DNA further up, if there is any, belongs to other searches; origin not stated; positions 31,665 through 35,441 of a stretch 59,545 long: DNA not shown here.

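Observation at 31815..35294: Orphan FHA-domain, triple P-loop FtsK/SpoIIIE ATPase (EssC/EccC-like) with no other type VII secretion genes nearby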

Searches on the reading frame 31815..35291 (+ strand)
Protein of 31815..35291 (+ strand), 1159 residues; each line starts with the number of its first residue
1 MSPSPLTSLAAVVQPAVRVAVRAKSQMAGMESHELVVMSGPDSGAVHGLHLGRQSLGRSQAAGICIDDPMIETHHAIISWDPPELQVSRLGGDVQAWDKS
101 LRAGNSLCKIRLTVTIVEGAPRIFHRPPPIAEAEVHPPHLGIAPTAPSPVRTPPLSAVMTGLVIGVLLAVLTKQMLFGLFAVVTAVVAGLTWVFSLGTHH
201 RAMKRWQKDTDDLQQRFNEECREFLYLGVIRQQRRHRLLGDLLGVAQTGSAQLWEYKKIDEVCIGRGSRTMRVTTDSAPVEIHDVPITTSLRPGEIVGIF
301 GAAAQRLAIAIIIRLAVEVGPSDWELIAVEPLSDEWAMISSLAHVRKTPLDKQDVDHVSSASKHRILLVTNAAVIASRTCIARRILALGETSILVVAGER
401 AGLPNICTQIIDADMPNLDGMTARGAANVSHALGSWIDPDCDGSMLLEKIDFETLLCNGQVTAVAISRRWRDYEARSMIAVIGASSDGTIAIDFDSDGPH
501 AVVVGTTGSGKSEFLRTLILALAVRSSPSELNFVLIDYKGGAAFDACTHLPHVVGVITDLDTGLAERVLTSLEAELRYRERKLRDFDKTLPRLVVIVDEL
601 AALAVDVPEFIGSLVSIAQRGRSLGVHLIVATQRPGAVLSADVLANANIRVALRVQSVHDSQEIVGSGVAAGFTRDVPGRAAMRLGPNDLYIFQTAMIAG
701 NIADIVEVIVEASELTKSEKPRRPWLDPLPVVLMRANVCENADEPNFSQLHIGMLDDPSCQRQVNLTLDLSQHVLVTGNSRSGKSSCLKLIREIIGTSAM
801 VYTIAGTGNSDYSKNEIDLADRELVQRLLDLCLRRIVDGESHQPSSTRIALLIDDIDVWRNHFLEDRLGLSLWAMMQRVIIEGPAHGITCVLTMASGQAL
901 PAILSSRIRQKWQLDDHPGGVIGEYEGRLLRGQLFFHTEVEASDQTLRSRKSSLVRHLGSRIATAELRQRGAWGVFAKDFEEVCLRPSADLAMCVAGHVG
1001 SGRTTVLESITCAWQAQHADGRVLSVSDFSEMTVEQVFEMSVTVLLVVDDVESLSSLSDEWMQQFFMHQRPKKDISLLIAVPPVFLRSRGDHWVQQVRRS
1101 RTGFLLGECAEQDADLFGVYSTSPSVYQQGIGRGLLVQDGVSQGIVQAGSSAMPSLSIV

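Call 4: search_protein_families(library=pfam, proteins=[window:31815-35291:+], max_evalue=0.1)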
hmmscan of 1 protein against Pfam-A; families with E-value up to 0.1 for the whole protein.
window:31815-35291:+ (1159 aa): 27 families (the best 25 are shown)
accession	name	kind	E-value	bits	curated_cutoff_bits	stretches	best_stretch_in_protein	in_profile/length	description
PF01580.24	FtsK_SpoIIIE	-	1e-41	143.3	24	2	464-586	5-126/221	FtsK/SpoIIIE family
PF13401.12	AAA_22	-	3.4e-12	47.3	27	1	499-629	6-121/130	AAA domain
PF25199.1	nSTAND_NTPase5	-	3.7e-09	37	34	1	987-1080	38-131/145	Novel STAND NTPase 5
PF13555.12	AAA_29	-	1.7e-07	31.3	27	0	491-515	16-39/61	P-loop containing region of AAA domain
PF05729.18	NACHT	-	8.6e-07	29.4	26.7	0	502-534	4-37/167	NACHT domain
PF00005.33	ABC_tran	-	1.5e-06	29.3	25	0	763-794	3-34/137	ABC transporter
PF00437.27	T2SSE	-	3.2e-06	26.5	24.9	0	955-1042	109-192/370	Type II/IV secretion system protein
PF01935.23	DUF87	-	1.2e-05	26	23.2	1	486-537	10-59/220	Helicase HerA, central domain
PF13191.12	AAA_16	-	1.3e-05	26.2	32.6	1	496-623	22-163/167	AAA ATPase domain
PF16697.10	Yop-YscD_cpl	-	1.3e-05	25.8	33.2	1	37-100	2-65/94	Inner membrane component of T3SS, cytoplasmic domain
PF10412.15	TrwB_AAD_bind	-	0.00013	21.5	20.5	1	488-526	5-43/387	Type IV secretion-system coupling protein DNA-binding domain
PF20703.3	nSTAND1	-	0.00015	22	27.1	0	499-604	34-128/379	Novel STAND NTPase 1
PF13245.12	AAA_19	-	0.00029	21.5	25.1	0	492-604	5-103/134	AAA domain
PF13604.12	AAA_30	-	0.00061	20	27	0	988-1025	16-51/191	AAA domain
PF12775.13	AAA_7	-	0.0009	19.3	25.8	0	743-800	5-62/181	P-loop containing dynein motor region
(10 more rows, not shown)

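Call 5: search_protein_families(library=ncbifam, proteins=[window:31815-35291:+], max_evalue=0.1)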
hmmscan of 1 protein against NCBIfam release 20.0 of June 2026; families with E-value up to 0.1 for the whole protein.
window:31815-35291:+ (1159 aa): 56 families (the best 25 are shown)
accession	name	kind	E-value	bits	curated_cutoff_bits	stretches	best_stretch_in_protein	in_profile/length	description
TIGR03928.1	T7_EssCb_Firm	equivalog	1.9e-84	284.2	778.4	2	456-696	423-683/1296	type VII secretion protein EssC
TIGR03924.1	T7SS_EccC_a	equivalog_domain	4.9e-60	204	509.15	2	411-701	361-672/673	type VII secretion protein EccCa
TIGR03925.1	T7SS_EccC_b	equivalog_domain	1.2e-44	152.6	346.55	2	489-682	67-274/564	type VII secretion protein EccCb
NF007615.0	PRK10263.1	equivalog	2.4e-16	58.6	1566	2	588-670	1137-1221/1355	DNA translocase FtsK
TIGR02868.1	CydC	equivalog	1.5e-08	33.7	329.05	1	746-817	336-407/530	thiol reductant ABC exporter subunit CydC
TIGR03420.1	DnaA_homol_Hda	equivalog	1.2e-07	31.5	194.8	1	985-1080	33-129/226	DnaA regulatory inactivator Hda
NF000171.1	ABCF_producer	exception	3.1e-07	29.2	800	2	498-587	29-112/541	TlrC/CarA/OleB/SrmB family ABC-F type ribosomal protection protein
TIGR02673.1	FtsE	equivalog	9.6e-07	28.7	264.85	1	749-819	6-76/214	cell division ATP-binding protein FtsE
NF042943.1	HerA_antiphage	equivalog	3.1e-06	26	800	1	617-664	465-511/566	anti-phage-associated helicase HerA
TIGR02324.1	CP_lyasePhnL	equivalog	8e-06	25.5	256.3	0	761-791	24-54/224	phosphonate C-P lyase system protein PhnL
NF041017.1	DNA_import_CedB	equivalog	1.5e-05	23.8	700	1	497-540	274-314/590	DNA import protein CedB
NF040873.1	AztA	equivalog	3.7e-05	23.4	220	0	992-1055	20-81/191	zinc ABC transporter ATP-binding protein AztA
NF007601.2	PRK10247.1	equivalog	0.00011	21.8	292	1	759-798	15-54/204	iron efflux ABC transporter ATP-binding subunit FetA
TIGR02857.1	CydD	equivalog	0.00016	20.8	435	1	745-799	322-376/529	thiol reductant ABC exporter subunit CydD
TIGR02788.1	VirB11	equivalog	0.0002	20.5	249.95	0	991-1042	145-191/308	P-type DNA transfer ATPase VirB11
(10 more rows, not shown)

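Call 9: find_homologous_proteins(query=window:31815-35291:+, max_evalue=1e-10)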
Query window:31815-35291:+ (1159 aa): 66 proteins with E <= 1e-10 among 8000 candidates.
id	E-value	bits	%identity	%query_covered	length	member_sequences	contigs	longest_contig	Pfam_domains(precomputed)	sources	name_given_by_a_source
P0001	0.0e+0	2435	94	100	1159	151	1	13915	PF00437.27,PF13604.13,PF13245.13,PF13555.13,PF13401.13,PF13191.13,PF10412.16,PF01935.24,PF00005.34,PF05729.19,PF01580.25,PF27394.1,PF25199.2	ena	-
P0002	0.0e+0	2345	91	100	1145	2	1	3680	PF00437.27,PF01935.24,PF00005.34,PF05729.19,PF13555.13,PF13401.13,PF20703.4,PF01580.25,PF27394.1,PF25199.2,PF13191.13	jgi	jgi:DNA segregation ATPase FtsK/SpoIIIE, S-DNA-T family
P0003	0.0e+0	2306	89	100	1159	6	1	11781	PF10412.16,PF00437.27,PF01935.24,PF00005.34,PF05729.19,PF13555.13,PF13401.13,PF01580.25,PF25199.2,PF13191.13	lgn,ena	-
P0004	0.0e+0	2270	90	97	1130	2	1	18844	PF00005.34,PF05729.19,PF13555.13,PF13401.13,PF20703.4,PF01580.25,PF25199.2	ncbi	-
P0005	0.0e+0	2256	89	97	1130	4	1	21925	PF00437.27,PF13604.13,PF13555.13,PF13401.13,PF13191.13,PF01935.24,PF00005.34,PF12775.14,PF05729.19,PF01580.25,PF27394.1,PF25199.2,PF20720.4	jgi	-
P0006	0.0e+0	1069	45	97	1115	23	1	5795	PF13401.13,PF01580.25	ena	-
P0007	0.0e+0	1048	45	97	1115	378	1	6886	PF12775.14,PF13401.13,PF01580.25,PF13191.13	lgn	-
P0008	0.0e+0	1040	45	97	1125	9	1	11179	PF10412.16,PF05872.19,PF13555.13,PF13401.13,PF01580.25,PF13191.13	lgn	-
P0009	0.0e+0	1031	44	97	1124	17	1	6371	PF10412.16,PF13555.13,PF13401.13,PF01580.25,PF13191.13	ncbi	-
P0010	0.0e+0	1029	45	97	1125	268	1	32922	PF13401.13,PF01580.25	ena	-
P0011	0.0e+0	1029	45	97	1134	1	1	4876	PF13401.13,PF01580.25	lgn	-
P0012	0.0e+0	1024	44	97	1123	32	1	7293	PF10412.16,PF16697.11,PF13555.13,PF13401.13,PF01580.25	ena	-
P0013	0.0e+0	1012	44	97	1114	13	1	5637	PF05872.19,PF13401.13,PF01580.25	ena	-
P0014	3.9e-296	1004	44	97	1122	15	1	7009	PF10412.16,PF16697.11,PF13401.13,PF01580.25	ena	-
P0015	1.9e-295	1001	44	97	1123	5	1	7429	PF10412.16,PF16697.11,PF13555.13,PF13401.13,PF01580.25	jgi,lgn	-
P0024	2.4e-287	974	43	94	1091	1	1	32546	PF10412.16,PF13555.13,PF13401.13,PF01580.25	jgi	jgi:S-DNA-T family DNA segregation ATPase FtsK/SpoIIIE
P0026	1.1e-91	327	30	65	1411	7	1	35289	PF00498.32,PF05729.19,PF16697.11,PF13401.13,PF01580.25,PF25199.2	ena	-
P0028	4.5e-88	315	30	86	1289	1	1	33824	PF00437.27,PF13604.13,PF05729.19,PF13555.13,PF13401.13,PF01580.25,PF25199.2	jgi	jgi:DNA segregation ATPase FtsK/SpoIIIE, S-DNA-T family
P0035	5.4e-74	268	28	97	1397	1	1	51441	PF00498.32,PF16697.11,PF13401.13,PF01580.25,PF25199.2,PF13191.13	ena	-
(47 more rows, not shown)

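Call 10: find_related_loci(query=window:31815-35291:+, collection=genome_contigs, flank=10000)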
Query window:31815-35291:+ (1159 aa) in genome_contigs; peptide patterns used: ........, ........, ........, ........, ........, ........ (x = any residue, [..] = any of these).
25 stretches matched a pattern; 7 encode a relative of the query (tblastn E <= 1e-3); 7 distinct loci.
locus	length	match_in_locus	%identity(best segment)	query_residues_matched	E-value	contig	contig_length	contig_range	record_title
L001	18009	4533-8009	94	1-1159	0e+0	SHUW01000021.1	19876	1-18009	MAG: Ilumatobacteraceae bacterium isolate Baikal-deep-G20 BACOMB-C12976, whole genome shotgun sequence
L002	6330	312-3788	94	1-1159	0e+0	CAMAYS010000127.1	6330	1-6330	MAG: Bifidobacterium breve isolate MH-09jul19-129 genome assembly, contig: MH-09jul19-C29760, whole genome shotgun seque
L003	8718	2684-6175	93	1-1159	0e+0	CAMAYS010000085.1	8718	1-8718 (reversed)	MAG: Bifidobacterium breve isolate MH-09jul19-129 genome assembly, contig: MH-09jul19-C19353, whole genome shotgun seque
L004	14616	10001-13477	89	1-1159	0e+0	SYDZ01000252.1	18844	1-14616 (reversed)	MAG: Actinomycetota bacterium isolate F1-60-MAGs025 F1-60__c573184, whole genome shotgun sequence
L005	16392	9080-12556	89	1-1159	0e+0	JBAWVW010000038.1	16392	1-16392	MAG: Actinomycetes bacterium isolate ELA021 MAG021_38, whole genome shotgun sequence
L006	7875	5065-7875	93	1-937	0e+0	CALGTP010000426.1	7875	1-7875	MAG TPA_asm: uncultured actinobacterium isolate ERR2206757_bin.42_CONCOCT_v1.1_MAG genome assembly, contig: ERZ887843.21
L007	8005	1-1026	91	823-1159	1e-177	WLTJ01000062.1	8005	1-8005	MAG: Actinomycetota bacterium isolate UFOp-RH-9nov16-395 RH-9nov16-395-c62, whole genome shotgun sequence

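Call 12: find_encoding_contigs(protein=P0010, flank=10000, max_places=3)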
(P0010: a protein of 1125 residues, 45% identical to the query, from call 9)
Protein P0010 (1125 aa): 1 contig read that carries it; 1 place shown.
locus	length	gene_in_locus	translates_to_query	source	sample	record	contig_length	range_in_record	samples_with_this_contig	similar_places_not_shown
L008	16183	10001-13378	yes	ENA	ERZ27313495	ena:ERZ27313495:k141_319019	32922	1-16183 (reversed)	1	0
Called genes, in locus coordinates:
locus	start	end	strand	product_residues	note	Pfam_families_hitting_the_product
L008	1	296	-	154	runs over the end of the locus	PF00072:Response_reg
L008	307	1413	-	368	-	PF10609:ParA (faint), PF13614:AAA_31, PF00448:SRP54 (faint), PF01656:CbiA, PF02374:ArsA_ATPase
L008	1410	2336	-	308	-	PF01656:CbiA, PF02374:ArsA_ATPase, PF13614:AAA_31 (weak)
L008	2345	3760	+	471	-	PF24961:NfeD_membrane, PF01957:NfeD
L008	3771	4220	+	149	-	-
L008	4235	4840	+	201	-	PF13532:2OG-FeII_Oxy_2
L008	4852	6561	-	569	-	PF00009:GTP_EFTU, PF01926:MMR_HSR1, PF03144:GTP_EFTU_D2, PF25461:Beta-barrel_SelB, PF09107:WHD_3rd_SelB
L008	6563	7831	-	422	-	PF03841:SelA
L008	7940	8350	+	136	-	PF04186:FxsA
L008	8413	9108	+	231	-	PF00293:NUDIX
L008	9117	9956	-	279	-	-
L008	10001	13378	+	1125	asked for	PF01580:FtsK_SpoIIIE, PF13401:AAA_22 (faint), PF01580:FtsK_SpoIIIE (weak)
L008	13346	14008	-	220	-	PF00027:cNMP_binding, PF13545:HTH_Crp_2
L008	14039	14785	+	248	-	PF01128:IspD, PF12804:NTP_transf_3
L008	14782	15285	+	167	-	PF02542:YgbB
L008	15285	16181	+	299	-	?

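Call 13: find_encoding_contigs(protein=P0024, flank=10000, max_places=3)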
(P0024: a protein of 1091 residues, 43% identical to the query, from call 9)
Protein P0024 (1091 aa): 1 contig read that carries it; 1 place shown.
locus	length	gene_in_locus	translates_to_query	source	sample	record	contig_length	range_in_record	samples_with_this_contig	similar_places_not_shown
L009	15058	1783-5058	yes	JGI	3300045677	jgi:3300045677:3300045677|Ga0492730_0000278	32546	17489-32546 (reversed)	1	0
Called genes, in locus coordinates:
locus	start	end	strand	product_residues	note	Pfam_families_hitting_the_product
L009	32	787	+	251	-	PF00293:NUDIX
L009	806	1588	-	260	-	-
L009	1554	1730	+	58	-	-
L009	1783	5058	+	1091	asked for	PF01580:FtsK_SpoIIIE, PF10412:TrwB_AAD_bind (faint), PF13401:AAA_22 (faint), PF13555:AAA_29 (faint), PF01580:FtsK_SpoIIIE (weak)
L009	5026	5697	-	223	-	PF00027:cNMP_binding, PF13545:HTH_Crp_2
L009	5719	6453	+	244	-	PF01128:IspD, PF12804:NTP_transf_3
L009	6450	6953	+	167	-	PF02542:YgbB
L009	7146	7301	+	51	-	-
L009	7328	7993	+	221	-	PF08032:SpoU_sub_bind (weak), PF00588:SpoU_methylase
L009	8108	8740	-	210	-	PF00485:PRK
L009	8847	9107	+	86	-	PF11662:DUF3263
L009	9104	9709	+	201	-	PF13399:LytR_C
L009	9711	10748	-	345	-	PF02595:Gly_kinase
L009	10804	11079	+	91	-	PF02597:ThiS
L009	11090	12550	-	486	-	PF00070:Pyr_redox (weak), PF00890:FAD_binding_2 (weak), PF01266:DAO, PF01494:FAD_binding_3 (weak), PF01593:Amino_oxidase (faint), PF04820:Trp_halogenase (faint), PF07992:Pyr_redox_2 (faint), PF13450:NAD_binding_8 (weak)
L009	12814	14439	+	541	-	PF00118:Cpn60_TCP1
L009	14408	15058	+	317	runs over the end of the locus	PF27100:DcsG_N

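Call 17: find_encoding_contigs(protein=P0026, flank=10000, max_places=2)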
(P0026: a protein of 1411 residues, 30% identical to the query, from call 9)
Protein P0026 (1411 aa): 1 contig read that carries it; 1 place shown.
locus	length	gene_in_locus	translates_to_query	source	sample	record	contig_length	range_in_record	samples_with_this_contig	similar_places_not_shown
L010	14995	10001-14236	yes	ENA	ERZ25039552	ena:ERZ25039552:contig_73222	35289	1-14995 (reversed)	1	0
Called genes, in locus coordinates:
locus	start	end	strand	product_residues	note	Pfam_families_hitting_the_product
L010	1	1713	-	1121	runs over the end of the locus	PF09286:Pro-kuma_activ, PF05345:He_PIG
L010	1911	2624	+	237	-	PF00005:ABC_tran, PF13191:AAA_16 (weak), PF13304:AAA_21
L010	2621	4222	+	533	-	-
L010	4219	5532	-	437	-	PF01453:B_lectin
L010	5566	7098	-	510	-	PF00877:NLPC_P60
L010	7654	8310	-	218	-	PF16697:Yop-YscD_cpl, PF00498:FHA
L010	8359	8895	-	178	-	-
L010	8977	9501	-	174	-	-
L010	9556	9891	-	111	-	-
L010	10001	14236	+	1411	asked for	PF16697:Yop-YscD_cpl, PF00498:FHA, PF01580:FtsK_SpoIIIE, PF05729:NACHT (faint), PF13401:AAA_22 (faint), PF25199:nSTAND_NTPase5 (faint), PF01580:FtsK_SpoIIIE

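Call 18: find_encoding_contigs(protein=P0028, flank=10000, max_places=2)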
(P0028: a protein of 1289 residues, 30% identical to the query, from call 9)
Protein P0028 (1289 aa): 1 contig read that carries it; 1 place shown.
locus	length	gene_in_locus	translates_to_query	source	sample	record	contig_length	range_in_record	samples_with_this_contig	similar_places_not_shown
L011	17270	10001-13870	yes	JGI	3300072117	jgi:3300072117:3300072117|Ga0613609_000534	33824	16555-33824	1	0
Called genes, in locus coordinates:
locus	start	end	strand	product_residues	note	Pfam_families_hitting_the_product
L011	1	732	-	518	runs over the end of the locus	PF01039:Carboxyl_trans, PF03255:ACCA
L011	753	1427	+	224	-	PF03588:Leu_Phe_trans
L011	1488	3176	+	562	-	PF11104:PilM_2, PF14450:FtsA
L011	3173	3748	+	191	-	PF04350:PilO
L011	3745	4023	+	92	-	-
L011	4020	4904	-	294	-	PF02739:5_3_exonuc_N, PF01367:5_3_exonuc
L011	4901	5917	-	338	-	PF07969:Amidohydro_3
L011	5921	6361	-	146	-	PF00903:Glyoxalase, PF13468:Glyoxalase_3, PF13669:Glyoxalase_4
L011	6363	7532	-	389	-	PF08240:ADH_N, PF00107:ADH_zinc_N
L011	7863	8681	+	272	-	-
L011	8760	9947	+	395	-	PF00108:Thiolase_N, PF22691:Thiolase_C_1 (faint), PF02803:Thiolase_C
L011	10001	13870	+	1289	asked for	PF00437:T2SSE (faint), PF01580:FtsK_SpoIIIE, PF13401:AAA_22 (weak), PF13555:AAA_29 (faint), PF13604:AAA_30 (faint), PF25199:nSTAND_NTPase5 (faint), PF05729:NACHT (faint), PF01580:FtsK_SpoIIIE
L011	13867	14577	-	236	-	PF19583:ODP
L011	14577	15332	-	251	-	PF11716:MDMPI_N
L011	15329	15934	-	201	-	PF00440:TetR_N, PF13305:TetR_C_33 (weak)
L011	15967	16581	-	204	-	PF21176:RecR_HhH, PF01751:Toprim, PF13662:Toprim_4, PF21175:RecR_C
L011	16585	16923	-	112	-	PF02575:YbaB_DNA_bd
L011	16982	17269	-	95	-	?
